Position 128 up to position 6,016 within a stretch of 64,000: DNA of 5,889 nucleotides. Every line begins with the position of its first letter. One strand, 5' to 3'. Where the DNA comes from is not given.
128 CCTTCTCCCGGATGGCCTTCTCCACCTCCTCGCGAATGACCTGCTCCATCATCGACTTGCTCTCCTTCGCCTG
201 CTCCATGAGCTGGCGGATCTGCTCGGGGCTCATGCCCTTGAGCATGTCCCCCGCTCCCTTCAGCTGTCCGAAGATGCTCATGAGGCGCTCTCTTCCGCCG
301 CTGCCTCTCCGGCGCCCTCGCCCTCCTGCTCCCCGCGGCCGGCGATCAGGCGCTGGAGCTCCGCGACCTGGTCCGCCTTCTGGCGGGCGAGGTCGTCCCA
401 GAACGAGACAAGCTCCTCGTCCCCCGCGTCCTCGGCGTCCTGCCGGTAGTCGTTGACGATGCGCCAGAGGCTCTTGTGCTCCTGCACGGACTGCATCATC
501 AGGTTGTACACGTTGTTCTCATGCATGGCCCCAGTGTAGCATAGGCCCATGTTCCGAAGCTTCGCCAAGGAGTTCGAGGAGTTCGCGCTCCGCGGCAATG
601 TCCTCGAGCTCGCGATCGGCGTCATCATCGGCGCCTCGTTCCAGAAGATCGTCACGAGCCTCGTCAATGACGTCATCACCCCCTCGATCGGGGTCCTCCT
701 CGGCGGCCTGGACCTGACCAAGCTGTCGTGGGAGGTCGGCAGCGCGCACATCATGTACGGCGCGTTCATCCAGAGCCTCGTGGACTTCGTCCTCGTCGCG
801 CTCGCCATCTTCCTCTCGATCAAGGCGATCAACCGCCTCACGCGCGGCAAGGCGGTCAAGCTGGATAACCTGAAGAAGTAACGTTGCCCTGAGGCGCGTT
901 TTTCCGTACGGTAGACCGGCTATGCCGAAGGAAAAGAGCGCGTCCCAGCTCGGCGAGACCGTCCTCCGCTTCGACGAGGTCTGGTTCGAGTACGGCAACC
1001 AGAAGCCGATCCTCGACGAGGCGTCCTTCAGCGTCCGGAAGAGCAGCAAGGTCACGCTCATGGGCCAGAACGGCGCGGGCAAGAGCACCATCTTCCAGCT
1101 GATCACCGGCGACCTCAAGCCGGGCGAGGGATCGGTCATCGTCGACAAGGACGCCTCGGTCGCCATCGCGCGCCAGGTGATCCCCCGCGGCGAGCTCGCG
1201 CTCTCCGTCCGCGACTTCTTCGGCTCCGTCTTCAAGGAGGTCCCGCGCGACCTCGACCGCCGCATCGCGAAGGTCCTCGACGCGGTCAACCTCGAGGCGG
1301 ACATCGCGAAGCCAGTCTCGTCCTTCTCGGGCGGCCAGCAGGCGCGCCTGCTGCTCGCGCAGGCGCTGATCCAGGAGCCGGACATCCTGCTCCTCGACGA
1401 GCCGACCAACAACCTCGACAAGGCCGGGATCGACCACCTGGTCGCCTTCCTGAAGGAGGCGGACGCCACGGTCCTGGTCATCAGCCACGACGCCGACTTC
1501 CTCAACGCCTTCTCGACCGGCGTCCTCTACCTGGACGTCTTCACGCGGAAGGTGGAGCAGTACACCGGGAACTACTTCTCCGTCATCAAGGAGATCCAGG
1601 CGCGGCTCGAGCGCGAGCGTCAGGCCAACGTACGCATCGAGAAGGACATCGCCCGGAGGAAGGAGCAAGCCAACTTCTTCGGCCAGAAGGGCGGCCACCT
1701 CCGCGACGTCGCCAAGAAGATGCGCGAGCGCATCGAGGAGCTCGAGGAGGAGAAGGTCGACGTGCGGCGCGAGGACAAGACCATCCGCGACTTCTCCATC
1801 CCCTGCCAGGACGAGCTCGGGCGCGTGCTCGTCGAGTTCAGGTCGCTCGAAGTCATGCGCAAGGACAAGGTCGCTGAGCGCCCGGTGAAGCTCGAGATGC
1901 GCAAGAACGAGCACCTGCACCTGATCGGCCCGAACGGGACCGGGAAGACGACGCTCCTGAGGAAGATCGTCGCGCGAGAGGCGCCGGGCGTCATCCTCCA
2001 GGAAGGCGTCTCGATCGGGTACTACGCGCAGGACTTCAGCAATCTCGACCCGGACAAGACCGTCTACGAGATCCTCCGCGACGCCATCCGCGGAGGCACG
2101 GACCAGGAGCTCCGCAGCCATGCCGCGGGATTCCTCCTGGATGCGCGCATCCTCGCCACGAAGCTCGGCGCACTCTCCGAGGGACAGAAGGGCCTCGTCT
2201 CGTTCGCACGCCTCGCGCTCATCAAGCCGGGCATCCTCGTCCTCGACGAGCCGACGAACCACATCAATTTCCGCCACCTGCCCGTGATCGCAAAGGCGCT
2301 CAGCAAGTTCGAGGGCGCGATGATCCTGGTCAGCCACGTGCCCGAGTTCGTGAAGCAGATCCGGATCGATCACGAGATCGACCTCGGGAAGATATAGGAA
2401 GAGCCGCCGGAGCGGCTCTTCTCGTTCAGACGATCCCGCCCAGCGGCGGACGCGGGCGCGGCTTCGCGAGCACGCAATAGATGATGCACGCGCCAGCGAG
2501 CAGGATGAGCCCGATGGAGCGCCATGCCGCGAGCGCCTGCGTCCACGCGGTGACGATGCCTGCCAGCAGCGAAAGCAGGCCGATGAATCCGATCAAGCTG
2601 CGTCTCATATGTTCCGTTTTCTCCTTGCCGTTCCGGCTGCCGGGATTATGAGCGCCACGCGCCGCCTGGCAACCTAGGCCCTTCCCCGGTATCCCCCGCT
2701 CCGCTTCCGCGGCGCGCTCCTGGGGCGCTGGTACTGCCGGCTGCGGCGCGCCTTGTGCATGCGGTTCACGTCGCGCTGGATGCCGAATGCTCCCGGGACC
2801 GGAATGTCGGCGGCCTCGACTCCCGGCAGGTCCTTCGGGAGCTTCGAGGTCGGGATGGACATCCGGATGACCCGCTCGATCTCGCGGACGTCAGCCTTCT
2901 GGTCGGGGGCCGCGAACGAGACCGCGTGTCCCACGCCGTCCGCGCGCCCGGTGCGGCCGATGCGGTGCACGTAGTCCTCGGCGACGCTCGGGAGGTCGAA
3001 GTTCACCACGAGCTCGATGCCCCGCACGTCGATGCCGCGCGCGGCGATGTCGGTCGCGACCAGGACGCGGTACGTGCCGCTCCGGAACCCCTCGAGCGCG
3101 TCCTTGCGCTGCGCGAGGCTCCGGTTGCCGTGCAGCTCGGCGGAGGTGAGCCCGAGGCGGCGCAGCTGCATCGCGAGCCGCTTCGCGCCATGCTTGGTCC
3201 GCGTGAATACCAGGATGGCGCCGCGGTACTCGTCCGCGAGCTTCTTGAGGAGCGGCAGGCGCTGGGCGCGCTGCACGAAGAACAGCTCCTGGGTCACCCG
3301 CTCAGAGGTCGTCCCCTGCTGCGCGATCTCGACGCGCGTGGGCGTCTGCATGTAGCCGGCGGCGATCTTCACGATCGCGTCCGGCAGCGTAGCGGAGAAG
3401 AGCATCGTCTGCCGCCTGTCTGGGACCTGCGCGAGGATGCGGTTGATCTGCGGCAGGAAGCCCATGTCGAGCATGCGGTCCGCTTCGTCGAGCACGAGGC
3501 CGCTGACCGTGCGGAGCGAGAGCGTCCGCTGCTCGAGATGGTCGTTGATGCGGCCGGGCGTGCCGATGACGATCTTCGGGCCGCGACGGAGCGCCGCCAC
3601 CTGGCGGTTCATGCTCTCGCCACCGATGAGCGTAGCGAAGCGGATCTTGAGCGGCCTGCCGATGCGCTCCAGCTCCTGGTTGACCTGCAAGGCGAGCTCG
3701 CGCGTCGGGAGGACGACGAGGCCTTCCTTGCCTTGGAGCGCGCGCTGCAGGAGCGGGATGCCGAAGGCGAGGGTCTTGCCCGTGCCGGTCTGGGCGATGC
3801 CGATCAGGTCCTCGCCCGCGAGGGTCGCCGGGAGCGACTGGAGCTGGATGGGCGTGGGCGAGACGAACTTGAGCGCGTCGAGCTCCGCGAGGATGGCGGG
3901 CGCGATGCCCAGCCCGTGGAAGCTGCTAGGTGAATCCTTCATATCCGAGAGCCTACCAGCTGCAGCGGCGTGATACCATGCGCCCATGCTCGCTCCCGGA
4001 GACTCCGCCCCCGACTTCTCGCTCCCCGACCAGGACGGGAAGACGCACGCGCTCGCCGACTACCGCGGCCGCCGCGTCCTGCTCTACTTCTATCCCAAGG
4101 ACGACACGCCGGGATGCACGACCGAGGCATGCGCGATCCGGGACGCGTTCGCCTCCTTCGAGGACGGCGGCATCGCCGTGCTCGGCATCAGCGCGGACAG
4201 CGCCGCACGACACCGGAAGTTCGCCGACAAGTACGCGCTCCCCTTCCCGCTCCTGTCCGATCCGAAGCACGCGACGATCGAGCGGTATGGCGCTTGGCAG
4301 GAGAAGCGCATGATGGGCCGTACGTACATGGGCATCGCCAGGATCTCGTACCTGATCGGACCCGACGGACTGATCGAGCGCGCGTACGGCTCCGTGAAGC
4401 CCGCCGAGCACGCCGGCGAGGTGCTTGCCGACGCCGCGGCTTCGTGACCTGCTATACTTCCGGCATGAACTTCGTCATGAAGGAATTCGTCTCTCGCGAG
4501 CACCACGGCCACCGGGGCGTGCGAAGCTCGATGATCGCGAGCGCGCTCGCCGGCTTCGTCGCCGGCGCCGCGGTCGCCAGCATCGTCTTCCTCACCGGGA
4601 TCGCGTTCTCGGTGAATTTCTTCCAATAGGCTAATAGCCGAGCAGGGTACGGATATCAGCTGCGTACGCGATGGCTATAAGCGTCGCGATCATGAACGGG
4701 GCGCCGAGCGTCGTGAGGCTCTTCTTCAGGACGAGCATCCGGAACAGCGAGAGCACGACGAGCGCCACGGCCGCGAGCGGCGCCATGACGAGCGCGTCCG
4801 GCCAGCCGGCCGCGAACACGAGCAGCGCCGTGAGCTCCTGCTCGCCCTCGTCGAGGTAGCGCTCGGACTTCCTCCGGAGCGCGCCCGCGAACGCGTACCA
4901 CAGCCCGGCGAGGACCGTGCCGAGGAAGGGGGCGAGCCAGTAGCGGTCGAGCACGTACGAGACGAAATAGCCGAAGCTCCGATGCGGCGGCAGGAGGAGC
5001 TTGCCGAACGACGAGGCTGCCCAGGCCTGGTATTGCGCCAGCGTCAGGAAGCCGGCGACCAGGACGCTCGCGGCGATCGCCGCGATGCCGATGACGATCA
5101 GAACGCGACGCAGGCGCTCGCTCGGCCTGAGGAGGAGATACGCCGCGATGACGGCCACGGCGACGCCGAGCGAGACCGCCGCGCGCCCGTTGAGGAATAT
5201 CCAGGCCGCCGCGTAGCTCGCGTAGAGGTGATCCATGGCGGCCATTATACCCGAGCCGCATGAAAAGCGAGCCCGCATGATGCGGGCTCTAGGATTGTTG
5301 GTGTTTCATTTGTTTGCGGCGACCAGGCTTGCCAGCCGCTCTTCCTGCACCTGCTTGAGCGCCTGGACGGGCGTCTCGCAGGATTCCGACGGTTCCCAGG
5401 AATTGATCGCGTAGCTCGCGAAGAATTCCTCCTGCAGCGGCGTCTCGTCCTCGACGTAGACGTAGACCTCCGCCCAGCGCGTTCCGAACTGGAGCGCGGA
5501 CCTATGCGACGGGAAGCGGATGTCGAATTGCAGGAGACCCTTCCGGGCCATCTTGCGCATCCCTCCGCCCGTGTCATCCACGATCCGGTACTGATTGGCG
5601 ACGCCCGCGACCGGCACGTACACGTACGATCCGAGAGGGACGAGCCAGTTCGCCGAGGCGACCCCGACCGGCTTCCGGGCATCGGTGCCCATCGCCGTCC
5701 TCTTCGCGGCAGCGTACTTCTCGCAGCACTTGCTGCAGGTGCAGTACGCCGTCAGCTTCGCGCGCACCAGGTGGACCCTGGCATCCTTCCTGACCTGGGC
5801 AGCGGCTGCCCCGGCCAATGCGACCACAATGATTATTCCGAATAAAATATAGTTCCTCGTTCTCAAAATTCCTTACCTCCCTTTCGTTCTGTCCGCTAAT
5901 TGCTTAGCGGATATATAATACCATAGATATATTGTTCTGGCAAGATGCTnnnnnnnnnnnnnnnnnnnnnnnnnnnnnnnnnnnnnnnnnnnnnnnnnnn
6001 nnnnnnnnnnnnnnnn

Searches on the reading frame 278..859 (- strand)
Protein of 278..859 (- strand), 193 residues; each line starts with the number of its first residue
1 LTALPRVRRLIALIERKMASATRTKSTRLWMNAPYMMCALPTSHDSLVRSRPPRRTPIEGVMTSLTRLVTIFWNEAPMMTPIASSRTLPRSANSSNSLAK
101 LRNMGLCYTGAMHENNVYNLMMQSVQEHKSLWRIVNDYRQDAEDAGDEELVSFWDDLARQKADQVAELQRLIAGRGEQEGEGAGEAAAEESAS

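Call 14: search_protein_families(library=pfam, proteins=[window:278-859:-], max_evalue=0.001)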
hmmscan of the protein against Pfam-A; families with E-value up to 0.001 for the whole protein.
window:278-859:- (193 aa): 0 families

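Call 74: search_protein_families(library=pfam, proteins=[window:278-859:-], max_evalue=10)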
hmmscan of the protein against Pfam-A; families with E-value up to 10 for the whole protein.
window:278-859:- (193 aa): 2 families
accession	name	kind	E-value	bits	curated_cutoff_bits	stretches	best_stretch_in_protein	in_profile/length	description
PF09537.16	DUF2383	-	0.02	15.5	30.8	1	138-183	20-65/111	Domain of unknown function (DUF2383)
PF18411.6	Annexin_2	-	0.041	14.6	25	1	100-165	15-77/93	Annexin-like domain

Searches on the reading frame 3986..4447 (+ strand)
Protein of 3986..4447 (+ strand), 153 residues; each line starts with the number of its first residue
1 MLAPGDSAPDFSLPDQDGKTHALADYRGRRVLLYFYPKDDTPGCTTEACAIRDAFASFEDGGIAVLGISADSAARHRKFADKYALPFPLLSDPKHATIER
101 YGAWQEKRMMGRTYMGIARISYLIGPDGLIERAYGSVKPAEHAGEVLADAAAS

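Call 14: search_protein_families(library=pfam, proteins=[window:3986-4447:+], max_evalue=0.001)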
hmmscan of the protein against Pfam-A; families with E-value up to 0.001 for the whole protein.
window:3986-4447:+ (153 aa): 2 families
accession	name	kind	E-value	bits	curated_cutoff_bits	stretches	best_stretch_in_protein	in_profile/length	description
PF00578.27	AhpC-TSA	-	1.2e-41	142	26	1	4-131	1-122/124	AhpC/TSA family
PF08534.16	Redoxin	-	9.3e-23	81.1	26.6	1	4-124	2-123/148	Redoxin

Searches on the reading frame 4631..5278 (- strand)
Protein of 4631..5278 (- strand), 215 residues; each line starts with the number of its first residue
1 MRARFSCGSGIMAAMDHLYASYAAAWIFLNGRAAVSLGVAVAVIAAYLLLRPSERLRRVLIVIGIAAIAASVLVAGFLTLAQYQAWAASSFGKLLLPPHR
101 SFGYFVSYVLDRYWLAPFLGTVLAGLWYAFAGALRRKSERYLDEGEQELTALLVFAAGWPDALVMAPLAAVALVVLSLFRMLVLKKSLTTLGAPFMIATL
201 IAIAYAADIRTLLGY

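Call 14: search_protein_families(library=pfam, proteins=[window:4631-5278:-], max_evalue=0.001)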
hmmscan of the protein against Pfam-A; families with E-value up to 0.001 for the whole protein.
window:4631-5278:- (215 aa): 0 families

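Call 74: search_protein_families(library=pfam, proteins=[window:4631-5278:-], max_evalue=10)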
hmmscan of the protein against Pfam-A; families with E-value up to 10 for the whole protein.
window:4631-5278:- (215 aa): 2 families
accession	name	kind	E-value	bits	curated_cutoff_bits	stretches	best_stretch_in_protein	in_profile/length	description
PF04122.17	CW_binding_2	-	0.36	11.8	24.9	1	148-175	19-42/73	Cell wall binding domain 2 (CWB2)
PF14387.11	DUF4418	-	2.1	9.1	27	1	31-78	34-81/117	Domain of unknown function (DUF4418)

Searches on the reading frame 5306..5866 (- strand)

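Call 14: search_protein_families(library=pfam, proteins=[window:5306-5866:-], max_evalue=0.001)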
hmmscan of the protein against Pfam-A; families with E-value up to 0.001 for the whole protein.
window:5306-5866:- (186 aa): 0 families

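Call 74: search_protein_families(library=pfam, proteins=[window:5306-5866:-], max_evalue=10)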
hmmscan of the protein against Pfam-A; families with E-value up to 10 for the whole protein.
window:5306-5866:- (186 aa): 1 family
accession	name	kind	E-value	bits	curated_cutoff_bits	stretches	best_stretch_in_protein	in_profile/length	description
PF06725.17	3D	-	0.0032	18.1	23.8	1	73-137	7-69/72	3D domain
